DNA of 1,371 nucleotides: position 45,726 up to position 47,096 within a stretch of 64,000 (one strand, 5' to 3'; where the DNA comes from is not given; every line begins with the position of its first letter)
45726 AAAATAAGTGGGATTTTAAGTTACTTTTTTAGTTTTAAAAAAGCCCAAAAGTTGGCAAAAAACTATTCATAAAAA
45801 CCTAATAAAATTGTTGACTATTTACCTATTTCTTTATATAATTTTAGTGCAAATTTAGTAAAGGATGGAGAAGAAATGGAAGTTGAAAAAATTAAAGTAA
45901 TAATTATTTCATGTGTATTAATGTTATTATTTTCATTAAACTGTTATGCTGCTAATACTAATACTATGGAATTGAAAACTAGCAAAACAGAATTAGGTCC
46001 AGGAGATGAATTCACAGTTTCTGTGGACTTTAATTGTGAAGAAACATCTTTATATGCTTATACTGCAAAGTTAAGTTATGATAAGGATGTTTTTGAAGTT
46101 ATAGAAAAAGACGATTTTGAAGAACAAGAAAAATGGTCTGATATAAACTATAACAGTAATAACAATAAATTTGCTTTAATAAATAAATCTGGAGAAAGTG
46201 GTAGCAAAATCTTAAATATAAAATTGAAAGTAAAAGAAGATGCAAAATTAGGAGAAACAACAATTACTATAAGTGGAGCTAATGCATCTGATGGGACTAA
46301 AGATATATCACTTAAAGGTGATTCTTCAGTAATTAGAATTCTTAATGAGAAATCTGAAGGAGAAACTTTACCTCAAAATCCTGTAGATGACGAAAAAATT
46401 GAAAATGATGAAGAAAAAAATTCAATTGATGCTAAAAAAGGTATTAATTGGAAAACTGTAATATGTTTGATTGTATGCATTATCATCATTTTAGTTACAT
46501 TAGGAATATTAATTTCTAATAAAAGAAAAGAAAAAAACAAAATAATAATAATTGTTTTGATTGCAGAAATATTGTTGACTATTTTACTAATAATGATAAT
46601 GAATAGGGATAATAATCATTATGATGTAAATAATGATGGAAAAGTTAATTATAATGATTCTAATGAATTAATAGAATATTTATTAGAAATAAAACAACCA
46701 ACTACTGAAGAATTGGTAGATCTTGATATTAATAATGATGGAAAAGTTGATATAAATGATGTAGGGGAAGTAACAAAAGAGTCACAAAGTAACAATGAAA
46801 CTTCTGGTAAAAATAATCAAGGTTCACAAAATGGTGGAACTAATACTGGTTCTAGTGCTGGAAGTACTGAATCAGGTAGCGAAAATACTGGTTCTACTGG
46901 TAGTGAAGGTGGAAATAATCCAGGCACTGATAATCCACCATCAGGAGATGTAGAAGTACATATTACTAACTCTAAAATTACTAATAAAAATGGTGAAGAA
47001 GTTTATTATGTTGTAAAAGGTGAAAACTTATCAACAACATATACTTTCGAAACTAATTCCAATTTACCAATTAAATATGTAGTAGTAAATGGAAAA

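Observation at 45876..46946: Giant protease N-terminus: cohesin-like domain and dockerin-like repeat on the same polypeptide, separated by a two-TM hairpin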

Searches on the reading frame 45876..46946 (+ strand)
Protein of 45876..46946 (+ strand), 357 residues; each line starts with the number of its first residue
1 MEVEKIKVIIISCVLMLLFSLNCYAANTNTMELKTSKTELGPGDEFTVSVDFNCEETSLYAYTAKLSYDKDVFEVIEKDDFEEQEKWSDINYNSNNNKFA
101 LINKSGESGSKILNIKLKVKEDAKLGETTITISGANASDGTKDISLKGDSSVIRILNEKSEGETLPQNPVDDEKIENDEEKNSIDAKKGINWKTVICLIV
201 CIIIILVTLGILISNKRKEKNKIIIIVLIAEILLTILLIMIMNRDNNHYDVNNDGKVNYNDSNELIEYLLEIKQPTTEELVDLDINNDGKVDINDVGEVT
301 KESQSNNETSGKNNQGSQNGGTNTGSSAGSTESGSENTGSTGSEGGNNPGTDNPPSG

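Call 5: search_protein_families(library=pfam, proteins=[window:45876-46946:+], max_evalue=1)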
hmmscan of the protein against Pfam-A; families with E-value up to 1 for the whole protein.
window:45876-46946:+ (357 aa): 25 families
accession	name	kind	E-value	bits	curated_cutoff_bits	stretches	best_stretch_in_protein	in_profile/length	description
PF00963.24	Cohesin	-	8e-13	49.2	24.1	1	33-145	3-129/139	Cohesin domain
PF00404.24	Dockerin_1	-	7.7e-10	39.3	22.9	1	249-301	2-54/57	Dockerin type I domain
PF14264.12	Glucos_trans_II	-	0.00092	18.9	30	1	198-242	246-293/317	Glucosyl transferase GtrII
PF00036.39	EF-hand_1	-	0.0011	18.8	25.4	2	248-260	8-20/29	EF hand domain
PF12725.13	DUF3810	-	0.0038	17.1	28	1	198-306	29-136/311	Protein of unknown function (DUF3810)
PF20599.3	DUF6796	-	0.0041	17.2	26.9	1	171-244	122-192/225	Family of unknown function (DUF6796)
PF13499.12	EF-hand_7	-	0.0064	17.3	30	1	248-295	10-61/67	EF-hand domain pair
PF08733.15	PalH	-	0.01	15.4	34.1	1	165-250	42-131/332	PalH/RIM21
PF09685.15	DUF4870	-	0.011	16.1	25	1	186-247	44-97/107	Domain of unknown function (DUF4870)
PF05814.16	Ac76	-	0.018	15.5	22.5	1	198-254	2-58/83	Orf76 (Ac76)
PF10754.15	DUF2569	-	0.019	15.8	26.5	1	191-243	52-104/143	Protein of unknown function (DUF2569)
PF22954.2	DUF7027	-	0.025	14.9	27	1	194-240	39-85/100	Domain of unknown function (DUF7027)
PF24838.2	8xMP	-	0.026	14.8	30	1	191-247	18-74/136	Octameric membrane protein family (8xMP)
PF13800.11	Sigma_reg_N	-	0.031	15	26.3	1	217-277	5-61/91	Sigma factor regulator N-terminal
PF02563.21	Poly_export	-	0.042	14.5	28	0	273-300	18-46/77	Polysaccharide biosynthesis/export protein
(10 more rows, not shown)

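Call 6: search_protein_families(library=ncbifam, proteins=[window:45876-46946:+], max_evalue=1)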
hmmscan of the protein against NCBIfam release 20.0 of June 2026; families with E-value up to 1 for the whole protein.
window:45876-46946:+ (357 aa): 12 families
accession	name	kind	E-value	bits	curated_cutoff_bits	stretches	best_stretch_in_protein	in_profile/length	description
TIGR02901.1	QoxD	equivalog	9.8e-05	22.8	85.6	1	187-247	2-62/94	cytochrome aa3 quinol oxidase subunit IV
NF046000.1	MAG1210_fam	subfamily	0.00083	18.1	275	1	174-267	44-143/550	MAG1210 family protein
NF045937.1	MSC_0624_12TM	equivalog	0.0043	15.7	70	1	179-247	270-341/445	MSC_0624 family F1-like ATPase-associated membrane protein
TIGR04370.1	glyco_rpt_poly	subfamily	0.005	15.9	40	1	202-262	193-250/396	oligosaccharide repeat unit polymerase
TIGR04402.2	mob_CxxC_CxxC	subfamily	0.022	15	70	1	187-292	26-131/180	mobilome CxxCx(11)CxxC protein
TIGR01770.1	NDH_I_N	subfamily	0.056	12.4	332.6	1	197-252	8-62/472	NADH-quinone oxidoreductase subunit NuoN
NF041560.1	T6SS_Burk_ExIF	subfamily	0.1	12.3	90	1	188-242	127-185/234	putative type VI secretion system effector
TIGR02897.1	QoxC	equivalog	0.12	12.5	239.9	1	193-248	53-108/190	cytochrome aa3 quinol oxidase subunit III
NF037979.1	Na_transp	subfamily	0.12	11.3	50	1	193-246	110-162/419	sodium-dependent transporter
NF051875.1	glycan_WsfD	subfamily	0.24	10.1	80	1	197-248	196-247/452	glycan biosynthesis hexose transferase WsfD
TIGR00753.1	undec_PP_bacA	equivalog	0.31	10.7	217.5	1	193-243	78-129/255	undecaprenyl-diphosphatase UppP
NF053761.1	BrChAATpBcaP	equivalog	0.64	9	690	1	183-242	146-202/460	branched-chain amino acid transporter BcaP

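Call 9: search_solved_structures(query=window:45876-46946:+, max_evalue=1, show_alignments=3)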
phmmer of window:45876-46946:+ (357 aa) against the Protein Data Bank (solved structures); distinct sequences matched with E-value up to 1: 19.
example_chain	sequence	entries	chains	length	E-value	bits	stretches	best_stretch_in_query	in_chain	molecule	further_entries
4fl4_A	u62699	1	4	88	0.0014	21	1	249-297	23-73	Glycoside hydrolase family 9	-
2mte_A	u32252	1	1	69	0.0046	19.3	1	249-299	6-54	Cellulose 1,4-beta-cellobiosidase (reducing end) CelS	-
1daq_A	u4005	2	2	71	0.0052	19.1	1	248-300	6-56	ENDOGLUCANASE SS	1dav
3ox6_A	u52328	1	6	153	0.012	17.9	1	247-295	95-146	Calcium-binding protein 1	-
3ox5_A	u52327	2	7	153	0.013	17.8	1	247-295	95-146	Calcium-binding protein 1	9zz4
2lan_A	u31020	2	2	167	0.018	17.3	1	247-295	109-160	Calcium-binding protein 1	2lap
9qfa_A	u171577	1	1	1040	0.018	17.3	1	248-301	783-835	Ruminococcus bromii Amy12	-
4zcu_A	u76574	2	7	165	0.024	16.9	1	250-297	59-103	Calcium-binding mitochondrial carrier protein SCaMC-1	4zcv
2k7c_A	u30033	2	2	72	0.024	16.9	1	247-295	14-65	Calcium-binding protein 1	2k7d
4cj0_A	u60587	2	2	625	0.03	16.6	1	248-297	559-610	ENDOGLUCANASE D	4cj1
1clc_A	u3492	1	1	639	0.031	16.5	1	248-297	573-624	ENDOGLUCANASE CELD; EC: 3.2.1.4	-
4n5x_A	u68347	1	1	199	0.057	15.7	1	250-297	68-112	Calcium-binding mitochondrial carrier protein SCaMC-1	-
6kg9_A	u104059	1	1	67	0.14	14.4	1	250-306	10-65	And cellulose-binding endoglucanase family 9 CelL ortholog dockerin domain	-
6kge_D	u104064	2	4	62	0.34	13.1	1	250-305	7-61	And cellulose-binding endoglucanase family 9 CelL ortholog dockerin domain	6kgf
6kgc_B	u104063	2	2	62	0.35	13.1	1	250-305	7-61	And cellulose-binding endoglucanase family 9 CelL ortholog dockerin domain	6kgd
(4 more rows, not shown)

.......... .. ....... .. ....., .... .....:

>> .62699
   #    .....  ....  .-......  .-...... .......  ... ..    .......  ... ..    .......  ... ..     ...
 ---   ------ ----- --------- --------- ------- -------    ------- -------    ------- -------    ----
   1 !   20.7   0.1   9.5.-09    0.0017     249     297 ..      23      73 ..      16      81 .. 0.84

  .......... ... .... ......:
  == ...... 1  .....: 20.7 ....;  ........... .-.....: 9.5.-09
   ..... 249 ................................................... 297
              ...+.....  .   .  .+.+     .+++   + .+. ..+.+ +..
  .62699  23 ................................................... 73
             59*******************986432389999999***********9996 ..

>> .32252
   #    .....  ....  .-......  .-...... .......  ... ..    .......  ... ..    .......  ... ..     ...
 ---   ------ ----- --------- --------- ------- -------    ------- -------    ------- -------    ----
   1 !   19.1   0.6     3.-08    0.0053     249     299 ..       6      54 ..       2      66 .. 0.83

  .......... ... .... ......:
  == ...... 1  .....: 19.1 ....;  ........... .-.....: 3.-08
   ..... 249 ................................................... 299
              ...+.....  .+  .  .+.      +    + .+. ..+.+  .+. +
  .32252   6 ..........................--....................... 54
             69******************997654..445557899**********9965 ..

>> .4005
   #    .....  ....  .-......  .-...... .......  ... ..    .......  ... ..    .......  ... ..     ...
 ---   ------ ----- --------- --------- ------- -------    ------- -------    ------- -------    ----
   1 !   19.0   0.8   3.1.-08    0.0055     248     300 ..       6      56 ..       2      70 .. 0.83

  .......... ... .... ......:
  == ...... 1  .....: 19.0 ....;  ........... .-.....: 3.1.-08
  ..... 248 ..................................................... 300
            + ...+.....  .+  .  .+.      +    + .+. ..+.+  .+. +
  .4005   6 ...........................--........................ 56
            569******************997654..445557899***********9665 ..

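Call 11: find_homologous_proteins(query=window:45876-46946:+)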
Query window:45876-46946:+ (357 aa): 15 proteins with E <= 0.001 among 4714 candidates.
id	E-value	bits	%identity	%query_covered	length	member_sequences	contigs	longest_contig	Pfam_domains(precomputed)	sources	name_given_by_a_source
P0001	8.5e-52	194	51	52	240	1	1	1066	PF00963.25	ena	-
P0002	5.6e-42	162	33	76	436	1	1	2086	-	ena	-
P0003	8.7e-42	161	46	56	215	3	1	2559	PF00963.25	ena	-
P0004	1.7e-36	144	46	55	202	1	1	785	PF00963.25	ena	-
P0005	2.6e-9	55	34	39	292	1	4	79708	PF00963.25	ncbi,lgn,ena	-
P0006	2.7e-7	48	28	54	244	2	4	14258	PF00963.25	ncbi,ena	-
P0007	1.3e-6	46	27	54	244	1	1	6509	PF00963.25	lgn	-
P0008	1.6e-6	46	32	44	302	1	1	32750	PF00963.25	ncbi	-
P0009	2.8e-6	45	31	39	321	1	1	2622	PF00963.25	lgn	-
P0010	6.7e-6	43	31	44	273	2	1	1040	PF00963.25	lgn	-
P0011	7.3e-6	43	32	42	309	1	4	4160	PF00963.25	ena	-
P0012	1.6e-5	42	31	42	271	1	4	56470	PF00963.25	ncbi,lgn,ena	-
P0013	2.9e-5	41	33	40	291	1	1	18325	PF00963.25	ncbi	-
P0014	4.8e-5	41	30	46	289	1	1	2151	PF00963.25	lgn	-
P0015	1.3e-4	39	29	43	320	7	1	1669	PF00963.25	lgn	-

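Call 14: find_encoding_contigs(protein=P0002, flank=10000)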
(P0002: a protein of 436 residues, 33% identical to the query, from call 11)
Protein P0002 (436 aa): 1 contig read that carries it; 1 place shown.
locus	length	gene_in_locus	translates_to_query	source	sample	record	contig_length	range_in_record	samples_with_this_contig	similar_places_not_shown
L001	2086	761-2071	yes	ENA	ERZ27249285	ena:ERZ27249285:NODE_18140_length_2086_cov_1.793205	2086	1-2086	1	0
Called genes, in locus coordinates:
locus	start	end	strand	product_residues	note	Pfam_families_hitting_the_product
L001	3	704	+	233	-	?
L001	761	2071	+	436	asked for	-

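Call 18: find_encoding_contigs(protein=P0003, flank=10000)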
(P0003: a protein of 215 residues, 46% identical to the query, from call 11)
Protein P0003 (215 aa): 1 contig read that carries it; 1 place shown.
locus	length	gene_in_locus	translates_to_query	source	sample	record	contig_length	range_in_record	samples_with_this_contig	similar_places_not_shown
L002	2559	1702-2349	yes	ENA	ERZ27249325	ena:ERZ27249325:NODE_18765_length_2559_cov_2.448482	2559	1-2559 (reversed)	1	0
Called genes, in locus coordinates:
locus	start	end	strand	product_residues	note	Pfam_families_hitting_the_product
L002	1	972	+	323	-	?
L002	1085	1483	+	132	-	PF02441:Flavoprotein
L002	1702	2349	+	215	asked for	PF00963:Cohesin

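Call 19: find_encoding_contigs(protein=P0001, flank=10000)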
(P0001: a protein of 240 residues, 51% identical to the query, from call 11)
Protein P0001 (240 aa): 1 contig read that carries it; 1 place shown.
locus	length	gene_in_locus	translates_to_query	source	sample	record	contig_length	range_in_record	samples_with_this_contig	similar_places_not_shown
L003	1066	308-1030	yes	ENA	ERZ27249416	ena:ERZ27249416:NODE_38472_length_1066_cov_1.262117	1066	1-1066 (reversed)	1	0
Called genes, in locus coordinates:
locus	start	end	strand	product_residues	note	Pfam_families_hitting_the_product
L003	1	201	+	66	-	?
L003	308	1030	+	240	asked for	PF00963:Cohesin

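Call 23: find_related_loci(query=A1, collection=genome_contigs, flank=10000)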
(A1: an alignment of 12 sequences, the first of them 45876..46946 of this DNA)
Query A1 (357 aa) in genome_contigs; peptide patterns used: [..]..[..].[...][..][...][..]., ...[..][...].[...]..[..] (x = any residue, [..] = any of these).
142 stretches matched a pattern; 73 encode a relative of the query (tblastn E <= 1e-3); 73 distinct loci.
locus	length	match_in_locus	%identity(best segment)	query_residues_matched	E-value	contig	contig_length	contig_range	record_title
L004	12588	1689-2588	48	1-304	3e-76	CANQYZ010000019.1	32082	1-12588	MAG: uncultured Clostridia bacterium isolate Lapin-014__bin59 genome assembly, contig: Lapin-014__NODE_1023_length_32082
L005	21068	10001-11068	40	3-355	7e-66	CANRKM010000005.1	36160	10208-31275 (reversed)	MAG: uncultured Clostridia bacterium isolate Lapin-022__bin12 genome assembly, contig: Lapin-022__NODE_1092_length_36160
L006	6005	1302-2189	42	9-307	2e-65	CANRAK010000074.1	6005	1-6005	MAG: uncultured Clostridia bacterium isolate Lapin-026__bin121 genome assembly, contig: Lapin-026__NODE_17316_length_600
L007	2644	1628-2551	45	7-310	1e-64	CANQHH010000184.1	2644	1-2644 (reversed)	MAG: uncultured Clostridia bacterium isolate Lapin-030__bin104 genome assembly, contig: Lapin-030__NODE_44006_length_264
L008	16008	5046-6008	44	7-321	2e-63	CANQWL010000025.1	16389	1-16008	MAG: uncultured Clostridia bacterium isolate Lapin-013__bin5 genome assembly, contig: Lapin-013__NODE_2118_length_16389_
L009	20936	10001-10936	44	7-320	5e-63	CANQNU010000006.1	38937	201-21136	MAG: uncultured Clostridia bacterium isolate Lapin-033__bin49 genome assembly, contig: Lapin-033__NODE_772_length_38937_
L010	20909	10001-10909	46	3-303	9e-63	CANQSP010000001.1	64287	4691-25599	MAG: uncultured Clostridia bacterium isolate Lapin-032__bin74 genome assembly, contig: Lapin-032__NODE_764_length_64287_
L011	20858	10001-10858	43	21-307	2e-62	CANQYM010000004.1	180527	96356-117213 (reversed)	MAG: uncultured Clostridia bacterium isolate Lapin-015__bin83 genome assembly, contig: Lapin-015__NODE_30_length_180527_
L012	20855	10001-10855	44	22-307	3e-62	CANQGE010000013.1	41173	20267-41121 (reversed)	MAG: uncultured Clostridia bacterium isolate Lapin-005__bin45 genome assembly, contig: Lapin-005__NODE_1191_length_41173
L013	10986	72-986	44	10-311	3e-61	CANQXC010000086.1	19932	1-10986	MAG: uncultured Clostridia bacterium isolate Lapin-024__bin101 genome assembly, contig: Lapin-024__NODE_3468_length_1993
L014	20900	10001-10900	45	7-304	5e-61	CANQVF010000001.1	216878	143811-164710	MAG: uncultured Clostridia bacterium isolate Lapin-032__bin102 genome assembly, contig: Lapin-032__NODE_37_length_216878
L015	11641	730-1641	44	10-311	2e-58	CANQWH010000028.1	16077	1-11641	MAG: uncultured Clostridia bacterium isolate Lapin-012__bin8 genome assembly, contig: Lapin-012__NODE_4515_length_16077_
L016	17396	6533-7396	45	22-308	4e-58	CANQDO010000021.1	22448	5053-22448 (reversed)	MAG: uncultured Clostridia bacterium isolate Lapin-007__bin5 genome assembly, contig: Lapin-007__NODE_740_length_22448_c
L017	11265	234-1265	38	6-356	2e-56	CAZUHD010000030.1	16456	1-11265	MAG TPA_asm: uncultured Clostridium sp. isolate SRP314395_co1_52 genome assembly, contig: NODE_3173_length_16456_cov_28.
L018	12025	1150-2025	44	20-310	2e-56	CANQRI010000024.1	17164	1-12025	MAG: uncultured Clostridia bacterium isolate Lapin-008__bin42 genome assembly, contig: Lapin-008__NODE_3725_length_17164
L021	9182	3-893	39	17-312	1e-54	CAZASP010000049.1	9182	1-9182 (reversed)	MAG TPA_asm: uncultured Clostridium sp. isolate SRP314395_co1_78 genome assembly, contig: NODE_7006_length_9182_cov_22.4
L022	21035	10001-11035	40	3-357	1e-54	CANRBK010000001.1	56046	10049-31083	MAG: uncultured Clostridia bacterium isolate Lapin-030__bin10 genome assembly, contig: Lapin-030__NODE_829_length_56046_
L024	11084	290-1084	44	31-308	5e-53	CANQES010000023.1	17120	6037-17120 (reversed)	MAG: uncultured Clostridia bacterium isolate Lapin-007__bin29 genome assembly, contig: Lapin-007__NODE_1173_length_17120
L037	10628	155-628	36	4-156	2e-22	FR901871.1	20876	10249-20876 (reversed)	Clostridium sp. CAG:389 genomic scaffold, scf55, whole genome shotgun sequence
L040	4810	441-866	36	31-169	6e-12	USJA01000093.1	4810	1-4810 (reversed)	uncultured Clostridium sp. isolate UMGS1761 genome assembly, contig: NODE_4025_length_4810_cov_18.081388, whole genome s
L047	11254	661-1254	29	2-191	2e-9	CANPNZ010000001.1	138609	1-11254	MAG TPA_asm: uncultured Clostridium sp. isolate SRR15730523_bin.10_metawrap_v1.3_MAG genome assembly, contig: NODE.60_le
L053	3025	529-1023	30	6-164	8e-9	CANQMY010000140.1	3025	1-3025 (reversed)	MAG: uncultured Clostridia bacterium isolate Lapin-013__bin44 genome assembly, contig: Lapin-013__NODE_20090_length_3025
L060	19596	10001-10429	27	1-138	1e-7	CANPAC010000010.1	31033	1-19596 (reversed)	MAG TPA_asm: uncultured Clostridium sp. isolate SRR15604508_bin.20_metawrap_v1.3_MAG genome assembly, contig: NODE.1391_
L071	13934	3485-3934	29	17-162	7e-9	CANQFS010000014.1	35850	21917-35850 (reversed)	MAG: uncultured Clostridia bacterium isolate Lapin-002__bin89 genome assembly, contig: Lapin-002__NODE_1542_length_35850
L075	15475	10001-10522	26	3-179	2e-6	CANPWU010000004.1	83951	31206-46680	MAG: uncultured Clostridia bacterium isolate Lapin-005__bin118 genome assembly, contig: Lapin-005__NODE_295_length_83951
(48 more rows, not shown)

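Call 31: search_protein_families(library=pfam, proteins=[L016:11528-14827:+, L018:8353-11652:+, L024:5093-8392:+, L021:4482-7781:+, L060:5236-9942:+, L071:3-3332:+, L040:270-2594:+, L075:1-4359:+], max_evalue=0.001)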
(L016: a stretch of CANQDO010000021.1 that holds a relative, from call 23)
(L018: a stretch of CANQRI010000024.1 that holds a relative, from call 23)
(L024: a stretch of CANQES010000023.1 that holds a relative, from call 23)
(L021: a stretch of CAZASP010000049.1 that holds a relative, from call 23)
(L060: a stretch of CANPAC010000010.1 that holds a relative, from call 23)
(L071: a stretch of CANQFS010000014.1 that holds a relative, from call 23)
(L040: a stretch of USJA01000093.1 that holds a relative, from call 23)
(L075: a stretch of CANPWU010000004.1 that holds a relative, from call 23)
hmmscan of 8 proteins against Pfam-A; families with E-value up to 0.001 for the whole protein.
L016:11528-14827:+ (1100 aa): 0 families

L018:8353-11652:+ (1100 aa): 1 family
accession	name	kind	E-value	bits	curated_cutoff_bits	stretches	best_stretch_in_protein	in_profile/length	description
PF00801.26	PKD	-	0.0005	20.5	23.5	0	689-732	31-68/80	PKD domain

L024:5093-8392:+ (1100 aa): 1 family
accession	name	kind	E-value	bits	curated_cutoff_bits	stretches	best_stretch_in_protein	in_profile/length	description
PF13860.13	FlgD_ig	-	0.00011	22.6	27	0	170-228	13-77/79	FlgD Ig-like domain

L021:4482-7781:+ (1100 aa): 0 families

L060:5236-9942:+ (1569 aa): 7 families
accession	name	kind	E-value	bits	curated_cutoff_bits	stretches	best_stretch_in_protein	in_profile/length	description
PF08305.17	NPCBM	-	2e-17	64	23.9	1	78-232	2-136/137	NPCBM/NEW2 domain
PF00754.31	F5_F8_type_C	-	2e-17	63.9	28.2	1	954-1083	4-124/127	F5/8 type C domain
PF00404.24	Dockerin_1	-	5.4e-13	49.4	22.9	1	1503-1562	1-56/57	Dockerin type I domain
PF22633.2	F5_F8_type_C_2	-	2.3e-07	31.7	27.8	1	967-1054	1-76/91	NedA-like, galactose-binding domain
PF13202.12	EF-hand_5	-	3.4e-05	23.6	25.9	0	1539-1558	5-24/25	EF hand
PF00036.39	EF-hand_1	-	9.5e-05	22.1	25.4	0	1539-1557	6-24/29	EF hand domain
PF13499.12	EF-hand_7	-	0.0003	21.5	30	0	1505-1557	12-64/67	EF-hand domain pair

L071:3-3332:+ (1110 aa): 4 families
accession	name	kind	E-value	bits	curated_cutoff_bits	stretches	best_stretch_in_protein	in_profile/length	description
PF00404.24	Dockerin_1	-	4.8e-15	55.9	22.9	1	1045-1103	2-56/57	Dockerin type I domain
PF00754.31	F5_F8_type_C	-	4.9e-13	49.8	28.2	1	491-601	13-117/127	F5/8 type C domain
PF00036.39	EF-hand_1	-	2.2e-05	24.1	25.4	0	1078-1098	4-24/29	EF hand domain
PF13202.12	EF-hand_5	-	0.0002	21.1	25.9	0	1080-1096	5-21/25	EF hand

L040:270-2594:+ (775 aa): 6 families
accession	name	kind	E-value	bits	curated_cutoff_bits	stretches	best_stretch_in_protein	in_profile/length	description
PF02368.24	Big_2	-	1.1e-70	234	22.8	6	479-540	11-71/79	Bacterial Ig-like domain (group 2)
PF22359.2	Big-like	-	1.4e-24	86.5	27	2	504-549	2-47/48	Bacterial Ig-like domain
PF20578.4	aBig_2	-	4.9e-13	49.1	27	0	331-385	28-86/89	Atrophied bacterial Ig domain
PF25354.1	Ig_NUP210_16th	-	7e-10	38.7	27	0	421-460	30-70/72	NUP210-like, Ig-like domain 16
PF00963.24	Cohesin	-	4.4e-08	33.9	24.1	1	59-178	2-124/139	Cohesin domain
PF21461.3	HL_N-beta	-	2.4e-06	27.6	27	0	500-536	9-44/57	Hyaluronate lyase, N-terminal beta-sheet domain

L075:1-4359:+ (1453 aa): 3 families
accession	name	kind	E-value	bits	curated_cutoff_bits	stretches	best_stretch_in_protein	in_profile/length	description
PF00754.31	F5_F8_type_C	-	7.7e-15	55.6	28.2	1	704-816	13-119/127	F5/8 type C domain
PF00963.24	Cohesin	-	9.9e-12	45.7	24.1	1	1241-1359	2-129/139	Cohesin domain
PF22633.2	F5_F8_type_C_2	-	3.4e-10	40.9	27.8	1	707-807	1-91/91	NedA-like, galactose-binding domain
